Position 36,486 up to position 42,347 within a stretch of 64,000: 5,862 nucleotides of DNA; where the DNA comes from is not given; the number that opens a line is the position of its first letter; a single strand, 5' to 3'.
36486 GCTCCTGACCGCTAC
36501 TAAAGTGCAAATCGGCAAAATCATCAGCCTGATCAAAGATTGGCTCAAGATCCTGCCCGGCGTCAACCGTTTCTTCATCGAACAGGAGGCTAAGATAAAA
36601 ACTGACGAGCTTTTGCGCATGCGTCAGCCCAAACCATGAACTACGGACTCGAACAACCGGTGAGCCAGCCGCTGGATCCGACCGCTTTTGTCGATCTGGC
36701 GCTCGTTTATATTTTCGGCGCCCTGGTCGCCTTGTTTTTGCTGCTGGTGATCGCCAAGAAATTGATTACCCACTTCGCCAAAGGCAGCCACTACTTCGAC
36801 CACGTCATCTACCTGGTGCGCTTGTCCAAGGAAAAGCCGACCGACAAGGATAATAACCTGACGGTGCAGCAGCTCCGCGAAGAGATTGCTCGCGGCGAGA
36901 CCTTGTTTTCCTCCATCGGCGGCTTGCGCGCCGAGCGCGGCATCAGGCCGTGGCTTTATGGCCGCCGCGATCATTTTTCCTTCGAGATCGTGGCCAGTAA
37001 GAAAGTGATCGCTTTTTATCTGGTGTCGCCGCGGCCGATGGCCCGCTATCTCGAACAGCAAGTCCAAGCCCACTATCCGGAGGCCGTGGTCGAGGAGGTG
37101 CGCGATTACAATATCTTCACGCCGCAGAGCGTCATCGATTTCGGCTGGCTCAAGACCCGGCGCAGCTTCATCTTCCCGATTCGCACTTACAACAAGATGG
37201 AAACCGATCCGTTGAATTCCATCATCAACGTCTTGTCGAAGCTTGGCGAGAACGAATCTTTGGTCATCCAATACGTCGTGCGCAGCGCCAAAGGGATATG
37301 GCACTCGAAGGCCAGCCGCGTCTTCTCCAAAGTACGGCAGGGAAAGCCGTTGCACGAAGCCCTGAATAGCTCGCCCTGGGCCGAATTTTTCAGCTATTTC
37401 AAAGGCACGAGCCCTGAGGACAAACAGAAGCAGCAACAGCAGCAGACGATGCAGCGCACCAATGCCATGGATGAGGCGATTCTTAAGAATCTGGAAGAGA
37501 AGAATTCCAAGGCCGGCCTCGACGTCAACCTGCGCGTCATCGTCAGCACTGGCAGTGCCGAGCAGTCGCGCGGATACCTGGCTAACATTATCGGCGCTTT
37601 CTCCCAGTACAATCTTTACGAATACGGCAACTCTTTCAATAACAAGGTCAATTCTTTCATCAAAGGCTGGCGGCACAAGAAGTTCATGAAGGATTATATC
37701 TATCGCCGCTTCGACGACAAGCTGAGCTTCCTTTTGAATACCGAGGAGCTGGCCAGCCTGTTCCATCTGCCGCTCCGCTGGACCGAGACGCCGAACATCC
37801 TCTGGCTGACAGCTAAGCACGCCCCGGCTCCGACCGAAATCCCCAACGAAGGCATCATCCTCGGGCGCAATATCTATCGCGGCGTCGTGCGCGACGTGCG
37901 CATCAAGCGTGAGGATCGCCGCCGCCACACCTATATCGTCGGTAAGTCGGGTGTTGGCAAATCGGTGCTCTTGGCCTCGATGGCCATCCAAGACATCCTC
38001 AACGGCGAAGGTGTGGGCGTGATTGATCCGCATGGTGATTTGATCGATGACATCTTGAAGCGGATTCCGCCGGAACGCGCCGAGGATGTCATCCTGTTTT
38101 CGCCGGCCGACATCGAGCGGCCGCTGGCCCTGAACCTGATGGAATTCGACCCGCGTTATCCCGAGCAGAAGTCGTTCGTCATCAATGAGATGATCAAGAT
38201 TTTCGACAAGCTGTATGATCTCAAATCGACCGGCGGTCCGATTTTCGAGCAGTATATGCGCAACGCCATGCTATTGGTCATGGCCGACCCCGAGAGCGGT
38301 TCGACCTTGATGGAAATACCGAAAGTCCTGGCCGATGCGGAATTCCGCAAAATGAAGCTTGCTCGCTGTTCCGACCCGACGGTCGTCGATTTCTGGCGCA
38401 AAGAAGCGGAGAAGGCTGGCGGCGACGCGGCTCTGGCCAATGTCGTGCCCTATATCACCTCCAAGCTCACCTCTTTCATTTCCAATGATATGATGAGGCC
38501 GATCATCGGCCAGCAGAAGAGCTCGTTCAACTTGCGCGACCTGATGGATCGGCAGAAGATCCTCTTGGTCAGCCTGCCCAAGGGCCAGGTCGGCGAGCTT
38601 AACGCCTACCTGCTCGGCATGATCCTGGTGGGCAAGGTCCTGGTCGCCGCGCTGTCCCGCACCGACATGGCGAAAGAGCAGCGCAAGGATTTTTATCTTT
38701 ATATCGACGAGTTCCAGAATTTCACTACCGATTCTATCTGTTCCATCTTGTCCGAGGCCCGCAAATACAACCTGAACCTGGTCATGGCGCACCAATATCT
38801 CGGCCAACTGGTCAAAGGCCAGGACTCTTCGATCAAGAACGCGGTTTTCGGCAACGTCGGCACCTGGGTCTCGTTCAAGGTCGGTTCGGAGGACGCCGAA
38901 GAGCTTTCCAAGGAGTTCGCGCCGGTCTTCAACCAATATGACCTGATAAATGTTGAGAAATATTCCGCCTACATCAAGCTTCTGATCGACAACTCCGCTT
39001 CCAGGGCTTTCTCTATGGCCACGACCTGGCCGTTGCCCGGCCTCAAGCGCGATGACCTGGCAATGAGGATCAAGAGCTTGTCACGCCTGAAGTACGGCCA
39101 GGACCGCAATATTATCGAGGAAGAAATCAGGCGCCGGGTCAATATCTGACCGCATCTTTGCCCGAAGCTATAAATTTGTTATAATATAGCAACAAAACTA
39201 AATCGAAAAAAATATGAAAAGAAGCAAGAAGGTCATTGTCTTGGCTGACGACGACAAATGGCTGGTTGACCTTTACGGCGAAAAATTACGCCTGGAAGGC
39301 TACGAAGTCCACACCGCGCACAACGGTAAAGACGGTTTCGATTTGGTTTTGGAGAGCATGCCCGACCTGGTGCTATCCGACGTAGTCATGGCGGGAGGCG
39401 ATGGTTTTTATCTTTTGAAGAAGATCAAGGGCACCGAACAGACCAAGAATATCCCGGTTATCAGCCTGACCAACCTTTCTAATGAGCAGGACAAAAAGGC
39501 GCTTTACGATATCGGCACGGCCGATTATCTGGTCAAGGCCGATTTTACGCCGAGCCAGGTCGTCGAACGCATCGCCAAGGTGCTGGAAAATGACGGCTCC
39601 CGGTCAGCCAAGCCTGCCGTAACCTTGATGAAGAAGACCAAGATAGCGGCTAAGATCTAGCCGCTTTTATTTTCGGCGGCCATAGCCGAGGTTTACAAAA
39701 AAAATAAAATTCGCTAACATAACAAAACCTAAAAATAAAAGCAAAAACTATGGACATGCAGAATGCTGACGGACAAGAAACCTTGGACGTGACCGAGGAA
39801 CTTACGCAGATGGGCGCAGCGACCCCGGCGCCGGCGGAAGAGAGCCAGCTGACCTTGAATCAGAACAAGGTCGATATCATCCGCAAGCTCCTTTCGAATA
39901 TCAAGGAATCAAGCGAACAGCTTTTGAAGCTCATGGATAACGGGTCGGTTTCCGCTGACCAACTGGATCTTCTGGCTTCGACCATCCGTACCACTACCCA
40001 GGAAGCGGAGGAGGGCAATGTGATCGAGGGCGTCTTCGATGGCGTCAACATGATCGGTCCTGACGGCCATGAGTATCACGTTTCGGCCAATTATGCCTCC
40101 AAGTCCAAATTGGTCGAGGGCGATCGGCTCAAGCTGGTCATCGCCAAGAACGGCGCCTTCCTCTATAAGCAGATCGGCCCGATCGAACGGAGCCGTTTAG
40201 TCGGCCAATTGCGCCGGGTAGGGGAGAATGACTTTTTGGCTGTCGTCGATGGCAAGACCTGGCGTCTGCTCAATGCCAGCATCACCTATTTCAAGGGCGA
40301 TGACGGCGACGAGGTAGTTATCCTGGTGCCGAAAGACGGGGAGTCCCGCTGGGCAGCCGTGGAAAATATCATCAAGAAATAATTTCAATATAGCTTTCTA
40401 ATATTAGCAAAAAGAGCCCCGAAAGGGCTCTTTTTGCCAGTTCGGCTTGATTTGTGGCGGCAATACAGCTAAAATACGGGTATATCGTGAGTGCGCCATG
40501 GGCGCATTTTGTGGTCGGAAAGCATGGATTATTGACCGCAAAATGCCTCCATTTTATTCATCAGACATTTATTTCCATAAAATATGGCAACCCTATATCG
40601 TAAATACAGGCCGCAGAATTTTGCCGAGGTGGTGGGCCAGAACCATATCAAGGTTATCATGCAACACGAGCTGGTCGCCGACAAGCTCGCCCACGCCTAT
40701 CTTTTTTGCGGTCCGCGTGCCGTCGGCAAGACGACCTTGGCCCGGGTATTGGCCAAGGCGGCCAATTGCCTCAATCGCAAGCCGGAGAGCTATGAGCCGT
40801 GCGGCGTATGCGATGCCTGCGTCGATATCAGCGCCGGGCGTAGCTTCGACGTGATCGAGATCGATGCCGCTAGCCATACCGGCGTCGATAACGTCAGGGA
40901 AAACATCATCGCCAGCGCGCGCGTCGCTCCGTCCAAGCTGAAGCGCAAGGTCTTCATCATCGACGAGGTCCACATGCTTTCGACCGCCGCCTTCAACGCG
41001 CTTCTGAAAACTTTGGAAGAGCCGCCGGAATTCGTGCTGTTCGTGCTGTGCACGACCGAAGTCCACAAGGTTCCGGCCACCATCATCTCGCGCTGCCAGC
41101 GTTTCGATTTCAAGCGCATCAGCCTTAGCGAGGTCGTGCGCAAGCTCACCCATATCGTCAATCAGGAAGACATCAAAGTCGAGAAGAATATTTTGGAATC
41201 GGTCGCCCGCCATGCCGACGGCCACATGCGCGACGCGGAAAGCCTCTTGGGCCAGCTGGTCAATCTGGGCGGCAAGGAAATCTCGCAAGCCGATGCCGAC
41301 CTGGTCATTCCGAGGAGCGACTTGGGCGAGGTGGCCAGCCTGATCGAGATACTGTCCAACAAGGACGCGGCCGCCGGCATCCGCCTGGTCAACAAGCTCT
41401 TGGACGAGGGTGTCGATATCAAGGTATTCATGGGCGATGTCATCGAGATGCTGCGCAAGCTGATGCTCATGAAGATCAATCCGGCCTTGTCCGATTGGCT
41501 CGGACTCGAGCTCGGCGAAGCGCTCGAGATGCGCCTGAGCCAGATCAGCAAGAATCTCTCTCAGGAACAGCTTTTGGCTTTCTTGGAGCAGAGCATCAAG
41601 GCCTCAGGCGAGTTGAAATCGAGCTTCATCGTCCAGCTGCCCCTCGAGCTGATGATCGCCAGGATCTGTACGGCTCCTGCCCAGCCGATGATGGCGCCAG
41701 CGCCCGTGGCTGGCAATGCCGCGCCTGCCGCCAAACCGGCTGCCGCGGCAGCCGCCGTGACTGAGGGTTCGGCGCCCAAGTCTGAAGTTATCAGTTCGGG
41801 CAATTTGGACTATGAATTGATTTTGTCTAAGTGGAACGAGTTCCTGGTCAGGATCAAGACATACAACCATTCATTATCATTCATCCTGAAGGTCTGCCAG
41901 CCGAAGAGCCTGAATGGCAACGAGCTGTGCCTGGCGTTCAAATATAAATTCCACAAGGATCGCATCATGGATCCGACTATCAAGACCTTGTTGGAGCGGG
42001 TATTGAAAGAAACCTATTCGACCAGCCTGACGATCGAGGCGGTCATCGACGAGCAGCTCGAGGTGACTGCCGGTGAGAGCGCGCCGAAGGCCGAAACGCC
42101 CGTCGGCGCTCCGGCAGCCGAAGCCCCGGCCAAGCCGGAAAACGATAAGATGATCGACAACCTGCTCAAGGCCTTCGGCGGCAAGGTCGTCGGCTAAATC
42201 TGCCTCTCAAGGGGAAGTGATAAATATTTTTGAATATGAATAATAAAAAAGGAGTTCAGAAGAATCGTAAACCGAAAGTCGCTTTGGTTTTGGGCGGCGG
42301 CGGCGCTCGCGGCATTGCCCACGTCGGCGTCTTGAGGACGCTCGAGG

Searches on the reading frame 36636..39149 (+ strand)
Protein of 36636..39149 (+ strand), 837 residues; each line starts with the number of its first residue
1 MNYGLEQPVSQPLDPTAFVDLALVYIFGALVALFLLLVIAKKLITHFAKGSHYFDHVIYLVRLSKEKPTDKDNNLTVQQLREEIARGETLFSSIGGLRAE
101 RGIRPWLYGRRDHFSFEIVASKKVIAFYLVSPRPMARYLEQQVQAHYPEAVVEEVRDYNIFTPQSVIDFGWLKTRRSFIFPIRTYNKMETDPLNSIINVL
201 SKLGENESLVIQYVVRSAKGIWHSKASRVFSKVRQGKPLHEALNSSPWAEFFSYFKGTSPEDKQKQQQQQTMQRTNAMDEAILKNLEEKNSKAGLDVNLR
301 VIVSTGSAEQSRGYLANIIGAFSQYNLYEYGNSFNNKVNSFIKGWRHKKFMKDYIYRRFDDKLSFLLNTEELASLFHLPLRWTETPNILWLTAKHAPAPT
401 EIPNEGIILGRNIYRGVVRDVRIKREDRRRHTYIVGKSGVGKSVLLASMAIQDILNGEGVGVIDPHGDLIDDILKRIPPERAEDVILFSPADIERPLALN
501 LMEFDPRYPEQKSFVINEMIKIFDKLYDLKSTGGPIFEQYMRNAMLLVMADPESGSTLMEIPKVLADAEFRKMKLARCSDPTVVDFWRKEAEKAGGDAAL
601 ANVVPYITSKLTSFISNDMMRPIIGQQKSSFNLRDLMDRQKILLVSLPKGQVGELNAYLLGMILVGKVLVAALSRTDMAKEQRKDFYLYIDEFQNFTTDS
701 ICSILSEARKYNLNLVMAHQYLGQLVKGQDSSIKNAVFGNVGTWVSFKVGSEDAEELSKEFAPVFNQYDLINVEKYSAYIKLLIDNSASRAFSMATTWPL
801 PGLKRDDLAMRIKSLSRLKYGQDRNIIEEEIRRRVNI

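Call 76: search_protein_families(library=pfam, max_evalue=0.00001, proteins=[window:36636-39149:+])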
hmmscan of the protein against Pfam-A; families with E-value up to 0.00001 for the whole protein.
window:36636-39149:+ (837 aa): 3 families
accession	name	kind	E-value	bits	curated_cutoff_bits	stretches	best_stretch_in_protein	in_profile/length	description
PF02534.20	T4SS-DNA_transf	-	1e-08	34.9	20.1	1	628-760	248-381/468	Type IV secretory system Conjugative DNA transfer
PF10412.15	TrwB_AAD_bind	-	3.2e-08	33.3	20.5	0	626-758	187-320/387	Type IV secretion-system coupling protein DNA-binding domain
PF12696.13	TraG-D_C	-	3.9e-06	27.2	22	1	686-760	2-78/126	TraM recognition site of TraD and TraG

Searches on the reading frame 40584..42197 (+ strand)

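Call 15: search_protein_families(library=pfam, proteins=[window:40584-42197:+])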
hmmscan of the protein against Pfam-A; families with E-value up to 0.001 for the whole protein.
window:40584-42197:+ (537 aa): 9 families
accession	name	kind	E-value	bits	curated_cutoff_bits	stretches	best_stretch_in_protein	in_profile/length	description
PF13177.12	DNA_pol3_delta2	-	3e-38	131.8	27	1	19-179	2-160/161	DNA polymerase III, delta subunit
PF12169.13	DNA_pol3_gamma3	-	2.1e-12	47.5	24.4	1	245-367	13-133/143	DNA polymerase III subunits gamma and tau domain III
PF00004.35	AAA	-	7.8e-12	46.2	21.2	1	40-174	2-126/131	ATPase family associated with various cellular activities (AAA)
PF22608.2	DNAX_ATPase_lid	-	1.2e-10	41.4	27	1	184-230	2-48/49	DNA polymerase III clamp loader subunit, ATPase lid domain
PF20964.2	DnaX_C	-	5e-07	30.1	26.2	1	410-511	9-110/113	DNA polymerase III subunit tau, C-terminal domain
PF13401.12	AAA_22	-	2.2e-06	28.4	27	1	39-145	8-109/130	AAA domain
PF05496.18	RuvB_N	-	2.7e-06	27.7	27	1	9-61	2-58/159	Holliday junction DNA helicase RuvB P-loop domain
PF21960.2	RCF1-5-like_lid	-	0.00029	21.2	27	1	188-218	3-34/43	RCF1/5-like, AAA+ ATPase lid domain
PF13173.12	AAA_14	-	0.0004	20.8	27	0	38-140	4-81/129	AAA domain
